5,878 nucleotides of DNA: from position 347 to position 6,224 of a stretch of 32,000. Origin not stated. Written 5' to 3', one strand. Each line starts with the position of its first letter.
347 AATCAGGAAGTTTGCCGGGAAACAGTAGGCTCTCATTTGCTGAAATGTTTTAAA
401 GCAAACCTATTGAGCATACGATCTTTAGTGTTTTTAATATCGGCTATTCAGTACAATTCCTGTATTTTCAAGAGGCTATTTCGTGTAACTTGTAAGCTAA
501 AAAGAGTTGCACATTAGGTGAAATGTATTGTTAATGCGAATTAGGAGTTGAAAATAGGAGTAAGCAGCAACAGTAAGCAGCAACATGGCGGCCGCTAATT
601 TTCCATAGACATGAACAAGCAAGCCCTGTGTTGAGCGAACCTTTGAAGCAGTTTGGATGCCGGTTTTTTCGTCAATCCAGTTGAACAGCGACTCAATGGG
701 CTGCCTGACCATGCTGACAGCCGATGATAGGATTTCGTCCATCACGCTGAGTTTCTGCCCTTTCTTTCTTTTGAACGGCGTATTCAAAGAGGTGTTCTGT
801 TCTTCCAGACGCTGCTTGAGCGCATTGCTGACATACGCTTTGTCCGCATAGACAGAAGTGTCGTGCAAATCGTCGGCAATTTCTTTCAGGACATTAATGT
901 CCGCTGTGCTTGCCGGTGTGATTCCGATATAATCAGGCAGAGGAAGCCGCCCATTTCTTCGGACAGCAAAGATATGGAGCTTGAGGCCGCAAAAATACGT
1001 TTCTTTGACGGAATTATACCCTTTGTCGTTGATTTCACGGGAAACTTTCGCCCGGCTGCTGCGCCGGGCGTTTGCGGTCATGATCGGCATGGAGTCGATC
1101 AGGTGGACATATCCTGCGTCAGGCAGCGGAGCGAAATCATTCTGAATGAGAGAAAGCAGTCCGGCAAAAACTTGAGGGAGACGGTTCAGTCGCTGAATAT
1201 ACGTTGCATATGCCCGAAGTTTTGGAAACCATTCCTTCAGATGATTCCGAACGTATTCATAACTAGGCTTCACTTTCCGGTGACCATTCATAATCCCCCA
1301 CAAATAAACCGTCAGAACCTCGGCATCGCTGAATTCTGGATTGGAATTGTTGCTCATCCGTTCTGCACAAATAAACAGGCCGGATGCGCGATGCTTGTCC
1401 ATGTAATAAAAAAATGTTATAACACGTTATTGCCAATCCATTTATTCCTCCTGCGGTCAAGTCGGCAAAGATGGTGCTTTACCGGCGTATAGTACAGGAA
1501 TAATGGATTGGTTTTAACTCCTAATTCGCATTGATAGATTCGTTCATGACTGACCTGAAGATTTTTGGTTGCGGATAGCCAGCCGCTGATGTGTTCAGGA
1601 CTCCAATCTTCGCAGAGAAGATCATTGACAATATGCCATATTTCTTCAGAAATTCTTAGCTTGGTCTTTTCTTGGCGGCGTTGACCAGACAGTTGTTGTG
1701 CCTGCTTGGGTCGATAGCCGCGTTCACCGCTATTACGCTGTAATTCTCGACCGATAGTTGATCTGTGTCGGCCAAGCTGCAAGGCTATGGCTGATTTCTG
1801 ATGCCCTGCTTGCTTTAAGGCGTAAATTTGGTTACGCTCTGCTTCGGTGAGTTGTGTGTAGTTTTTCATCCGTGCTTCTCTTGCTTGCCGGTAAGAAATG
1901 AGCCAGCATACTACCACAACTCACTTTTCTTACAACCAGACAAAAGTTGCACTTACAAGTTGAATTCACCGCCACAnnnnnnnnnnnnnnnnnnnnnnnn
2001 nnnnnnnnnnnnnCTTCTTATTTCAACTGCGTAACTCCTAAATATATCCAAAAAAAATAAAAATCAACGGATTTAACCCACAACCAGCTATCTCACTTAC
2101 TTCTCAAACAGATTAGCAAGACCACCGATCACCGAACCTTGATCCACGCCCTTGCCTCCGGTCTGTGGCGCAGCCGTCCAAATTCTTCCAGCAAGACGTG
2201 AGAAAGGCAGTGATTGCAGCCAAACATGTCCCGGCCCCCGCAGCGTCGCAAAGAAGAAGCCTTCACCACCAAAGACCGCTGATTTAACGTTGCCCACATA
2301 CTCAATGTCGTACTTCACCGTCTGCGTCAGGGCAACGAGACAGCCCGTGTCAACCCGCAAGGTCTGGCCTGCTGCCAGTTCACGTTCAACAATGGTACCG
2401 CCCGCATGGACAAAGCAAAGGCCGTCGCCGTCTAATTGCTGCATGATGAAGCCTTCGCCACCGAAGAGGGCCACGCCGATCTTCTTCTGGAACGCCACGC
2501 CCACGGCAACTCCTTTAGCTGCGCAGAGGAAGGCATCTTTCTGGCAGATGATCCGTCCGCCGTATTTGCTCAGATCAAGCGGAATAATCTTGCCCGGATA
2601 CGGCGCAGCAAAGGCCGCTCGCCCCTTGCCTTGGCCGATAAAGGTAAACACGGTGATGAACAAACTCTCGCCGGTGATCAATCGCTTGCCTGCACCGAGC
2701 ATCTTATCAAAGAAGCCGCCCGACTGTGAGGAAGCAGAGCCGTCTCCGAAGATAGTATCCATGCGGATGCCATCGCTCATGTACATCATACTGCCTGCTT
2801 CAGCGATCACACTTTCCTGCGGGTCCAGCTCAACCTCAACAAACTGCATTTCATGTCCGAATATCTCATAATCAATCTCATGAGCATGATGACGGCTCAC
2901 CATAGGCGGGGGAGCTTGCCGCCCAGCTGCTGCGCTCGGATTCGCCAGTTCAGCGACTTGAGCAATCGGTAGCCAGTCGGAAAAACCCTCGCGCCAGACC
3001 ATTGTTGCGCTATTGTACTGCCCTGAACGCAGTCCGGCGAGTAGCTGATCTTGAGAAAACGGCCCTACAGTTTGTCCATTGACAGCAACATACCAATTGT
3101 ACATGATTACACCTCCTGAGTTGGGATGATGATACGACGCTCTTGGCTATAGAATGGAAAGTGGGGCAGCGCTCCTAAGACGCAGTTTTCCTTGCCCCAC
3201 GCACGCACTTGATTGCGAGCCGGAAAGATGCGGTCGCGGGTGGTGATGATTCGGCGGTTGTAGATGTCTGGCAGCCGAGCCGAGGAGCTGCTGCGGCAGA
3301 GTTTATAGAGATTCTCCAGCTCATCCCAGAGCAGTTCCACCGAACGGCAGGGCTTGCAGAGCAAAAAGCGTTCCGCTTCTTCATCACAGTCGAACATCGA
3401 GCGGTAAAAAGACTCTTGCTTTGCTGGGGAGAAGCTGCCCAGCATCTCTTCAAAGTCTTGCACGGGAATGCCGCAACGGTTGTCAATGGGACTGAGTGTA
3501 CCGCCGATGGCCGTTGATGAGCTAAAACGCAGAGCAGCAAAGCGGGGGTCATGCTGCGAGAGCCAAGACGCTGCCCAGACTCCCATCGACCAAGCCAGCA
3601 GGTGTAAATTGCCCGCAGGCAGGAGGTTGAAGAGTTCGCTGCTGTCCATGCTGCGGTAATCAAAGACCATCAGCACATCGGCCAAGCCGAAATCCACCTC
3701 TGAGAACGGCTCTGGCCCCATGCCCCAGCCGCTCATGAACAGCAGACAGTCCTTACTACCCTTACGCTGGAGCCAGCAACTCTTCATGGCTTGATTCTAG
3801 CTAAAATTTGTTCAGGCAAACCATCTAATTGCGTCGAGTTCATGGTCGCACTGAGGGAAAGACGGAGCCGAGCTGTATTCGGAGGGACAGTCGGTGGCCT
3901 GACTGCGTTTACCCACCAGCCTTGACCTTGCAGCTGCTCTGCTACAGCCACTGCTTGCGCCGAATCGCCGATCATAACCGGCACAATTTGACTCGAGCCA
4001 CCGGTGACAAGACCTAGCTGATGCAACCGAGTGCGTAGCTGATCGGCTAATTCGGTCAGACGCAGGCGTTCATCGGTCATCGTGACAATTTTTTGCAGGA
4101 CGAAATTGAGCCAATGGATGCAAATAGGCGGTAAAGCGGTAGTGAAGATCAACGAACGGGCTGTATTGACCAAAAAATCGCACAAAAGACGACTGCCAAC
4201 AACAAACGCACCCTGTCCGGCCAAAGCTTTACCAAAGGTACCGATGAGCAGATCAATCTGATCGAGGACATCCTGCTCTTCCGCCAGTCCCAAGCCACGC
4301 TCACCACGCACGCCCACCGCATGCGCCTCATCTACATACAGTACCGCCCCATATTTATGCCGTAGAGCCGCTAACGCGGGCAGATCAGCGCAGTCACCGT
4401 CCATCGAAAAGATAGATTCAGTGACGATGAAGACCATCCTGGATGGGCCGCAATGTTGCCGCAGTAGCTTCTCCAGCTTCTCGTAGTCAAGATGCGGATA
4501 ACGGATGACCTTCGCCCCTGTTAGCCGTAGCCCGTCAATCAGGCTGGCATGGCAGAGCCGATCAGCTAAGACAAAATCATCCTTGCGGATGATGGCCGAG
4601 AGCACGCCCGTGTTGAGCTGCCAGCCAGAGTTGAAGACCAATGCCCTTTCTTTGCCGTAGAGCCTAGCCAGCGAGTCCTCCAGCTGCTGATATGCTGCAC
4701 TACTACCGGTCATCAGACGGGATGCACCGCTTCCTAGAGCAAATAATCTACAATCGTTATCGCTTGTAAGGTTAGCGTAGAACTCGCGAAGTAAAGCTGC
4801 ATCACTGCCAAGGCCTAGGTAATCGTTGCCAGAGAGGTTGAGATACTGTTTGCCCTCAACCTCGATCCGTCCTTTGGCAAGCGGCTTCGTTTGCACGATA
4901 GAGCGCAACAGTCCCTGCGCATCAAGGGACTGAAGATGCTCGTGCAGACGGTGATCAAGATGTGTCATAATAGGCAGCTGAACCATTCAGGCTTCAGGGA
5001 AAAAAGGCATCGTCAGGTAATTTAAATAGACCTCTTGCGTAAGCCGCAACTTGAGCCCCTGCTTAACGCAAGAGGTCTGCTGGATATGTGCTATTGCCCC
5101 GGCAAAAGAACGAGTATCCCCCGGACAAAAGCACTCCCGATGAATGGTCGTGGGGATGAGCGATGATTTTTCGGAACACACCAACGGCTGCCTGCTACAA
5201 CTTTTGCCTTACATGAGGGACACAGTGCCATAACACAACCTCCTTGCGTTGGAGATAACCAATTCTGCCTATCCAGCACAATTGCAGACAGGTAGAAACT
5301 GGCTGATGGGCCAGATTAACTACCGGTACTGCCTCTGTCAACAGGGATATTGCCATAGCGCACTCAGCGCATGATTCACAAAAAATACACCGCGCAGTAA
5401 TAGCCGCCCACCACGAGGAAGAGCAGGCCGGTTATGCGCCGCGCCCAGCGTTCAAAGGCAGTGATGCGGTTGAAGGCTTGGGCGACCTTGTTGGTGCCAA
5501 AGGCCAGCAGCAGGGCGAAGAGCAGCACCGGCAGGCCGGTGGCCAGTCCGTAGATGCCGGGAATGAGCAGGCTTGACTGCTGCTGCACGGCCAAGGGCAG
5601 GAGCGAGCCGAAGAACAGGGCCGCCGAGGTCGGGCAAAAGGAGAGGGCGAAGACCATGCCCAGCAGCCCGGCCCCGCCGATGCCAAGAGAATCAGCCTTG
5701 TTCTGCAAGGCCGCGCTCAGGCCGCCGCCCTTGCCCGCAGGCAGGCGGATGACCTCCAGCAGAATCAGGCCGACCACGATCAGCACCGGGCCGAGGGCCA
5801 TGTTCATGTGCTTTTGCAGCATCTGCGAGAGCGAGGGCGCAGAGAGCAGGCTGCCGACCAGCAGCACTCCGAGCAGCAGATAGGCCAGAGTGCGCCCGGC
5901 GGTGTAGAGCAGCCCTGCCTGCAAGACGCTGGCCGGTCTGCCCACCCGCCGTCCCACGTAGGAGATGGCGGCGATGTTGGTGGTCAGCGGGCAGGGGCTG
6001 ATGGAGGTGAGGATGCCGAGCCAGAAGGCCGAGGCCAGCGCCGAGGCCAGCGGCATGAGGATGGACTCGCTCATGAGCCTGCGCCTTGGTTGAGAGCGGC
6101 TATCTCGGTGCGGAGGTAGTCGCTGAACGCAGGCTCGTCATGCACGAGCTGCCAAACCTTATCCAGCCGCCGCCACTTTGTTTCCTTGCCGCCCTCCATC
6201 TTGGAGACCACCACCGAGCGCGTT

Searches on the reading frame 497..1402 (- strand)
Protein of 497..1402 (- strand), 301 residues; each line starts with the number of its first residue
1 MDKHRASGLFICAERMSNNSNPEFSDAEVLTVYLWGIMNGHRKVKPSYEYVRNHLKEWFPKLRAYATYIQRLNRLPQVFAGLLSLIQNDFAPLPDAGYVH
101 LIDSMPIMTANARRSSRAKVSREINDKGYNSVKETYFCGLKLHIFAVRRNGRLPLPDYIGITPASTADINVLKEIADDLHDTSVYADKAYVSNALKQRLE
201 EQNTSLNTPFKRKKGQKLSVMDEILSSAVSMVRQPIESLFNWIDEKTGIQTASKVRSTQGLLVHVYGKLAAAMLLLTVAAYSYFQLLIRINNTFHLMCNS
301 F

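Call 76: search_protein_families(library=pfam, proteins=[window:497-1402:-], max_evalue=0.001)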
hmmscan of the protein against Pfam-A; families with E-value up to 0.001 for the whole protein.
window:497-1402:- (301 aa): 2 families
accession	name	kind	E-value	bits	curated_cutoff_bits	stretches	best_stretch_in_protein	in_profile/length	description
PF13612.12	DDE_Tnp_1_3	-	4.1e-15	56.5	27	1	99-242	7-140/155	Transposase DDE domain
PF01609.27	DDE_Tnp_1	-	4.7e-09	36.7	23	1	101-273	8-199/200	Transposase DDE domain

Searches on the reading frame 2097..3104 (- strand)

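Call 76: search_protein_families(library=pfam, proteins=[window:2097-3104:-], max_evalue=0.001)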
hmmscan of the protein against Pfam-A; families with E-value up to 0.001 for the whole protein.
window:2097-3104:- (335 aa): 2 families
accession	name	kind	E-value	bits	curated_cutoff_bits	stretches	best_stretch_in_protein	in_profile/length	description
PF01987.23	AIM24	-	6.2e-75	251.8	25.7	1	79-299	1-205/205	Mitochondrial biogenesis AIM24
PF14237.11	GYF_2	-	1.3e-19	70.1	25.8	1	4-53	1-50/50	GYF domain 2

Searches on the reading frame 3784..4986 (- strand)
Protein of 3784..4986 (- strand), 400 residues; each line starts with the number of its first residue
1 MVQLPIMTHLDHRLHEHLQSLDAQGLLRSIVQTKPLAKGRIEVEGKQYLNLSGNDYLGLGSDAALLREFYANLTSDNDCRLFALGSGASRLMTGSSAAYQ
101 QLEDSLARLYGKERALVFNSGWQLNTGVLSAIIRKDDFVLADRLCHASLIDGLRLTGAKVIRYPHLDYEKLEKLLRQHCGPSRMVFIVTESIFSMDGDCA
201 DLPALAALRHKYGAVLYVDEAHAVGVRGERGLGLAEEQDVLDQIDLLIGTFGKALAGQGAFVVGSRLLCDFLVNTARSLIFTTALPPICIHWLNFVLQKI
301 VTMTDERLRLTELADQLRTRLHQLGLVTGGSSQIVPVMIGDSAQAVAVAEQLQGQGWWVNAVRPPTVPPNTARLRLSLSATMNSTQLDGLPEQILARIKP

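Call 76: search_protein_families(library=pfam, proteins=[window:3784-4986:-], max_evalue=0.001)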
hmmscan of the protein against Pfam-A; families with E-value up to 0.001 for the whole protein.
window:3784-4986:- (400 aa): 4 families
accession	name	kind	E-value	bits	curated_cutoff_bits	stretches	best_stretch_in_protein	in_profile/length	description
PF00155.27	Aminotran_1_2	-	4.9e-51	174.4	19.7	1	47-390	2-357/361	Aminotransferase class I and II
PF01053.26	Cys_Met_Meta_PP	-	6.4e-07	28.7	27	1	100-226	55-180/381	Cys/Met metabolism PLP-dependent enzyme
PF01276.26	OKR_DC_1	-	9.9e-05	21.7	27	0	98-161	67-131/417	Orn/Lys/Arg decarboxylase, major domain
PF01212.27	Beta_elim_lyase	-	0.0003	20.7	27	1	94-221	29-170/288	Beta-eliminating lyase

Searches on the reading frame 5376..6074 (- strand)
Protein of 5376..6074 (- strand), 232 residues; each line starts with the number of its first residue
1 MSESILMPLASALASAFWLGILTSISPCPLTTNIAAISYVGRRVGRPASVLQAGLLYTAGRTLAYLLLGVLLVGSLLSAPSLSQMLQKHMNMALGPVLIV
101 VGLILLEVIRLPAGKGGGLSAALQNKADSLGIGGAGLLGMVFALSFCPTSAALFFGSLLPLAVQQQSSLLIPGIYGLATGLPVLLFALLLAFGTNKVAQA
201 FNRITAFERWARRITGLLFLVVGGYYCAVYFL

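Call 76: search_protein_families(library=pfam, proteins=[window:5376-6074:-], max_evalue=0.001)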
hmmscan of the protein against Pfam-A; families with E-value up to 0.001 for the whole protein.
window:5376-6074:- (232 aa): 1 family
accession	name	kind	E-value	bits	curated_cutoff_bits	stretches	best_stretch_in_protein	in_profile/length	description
PF13386.12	DsbD_2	-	9.4e-16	58.7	24.9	1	16-223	2-197/199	Cytochrome C biogenesis protein transmembrane region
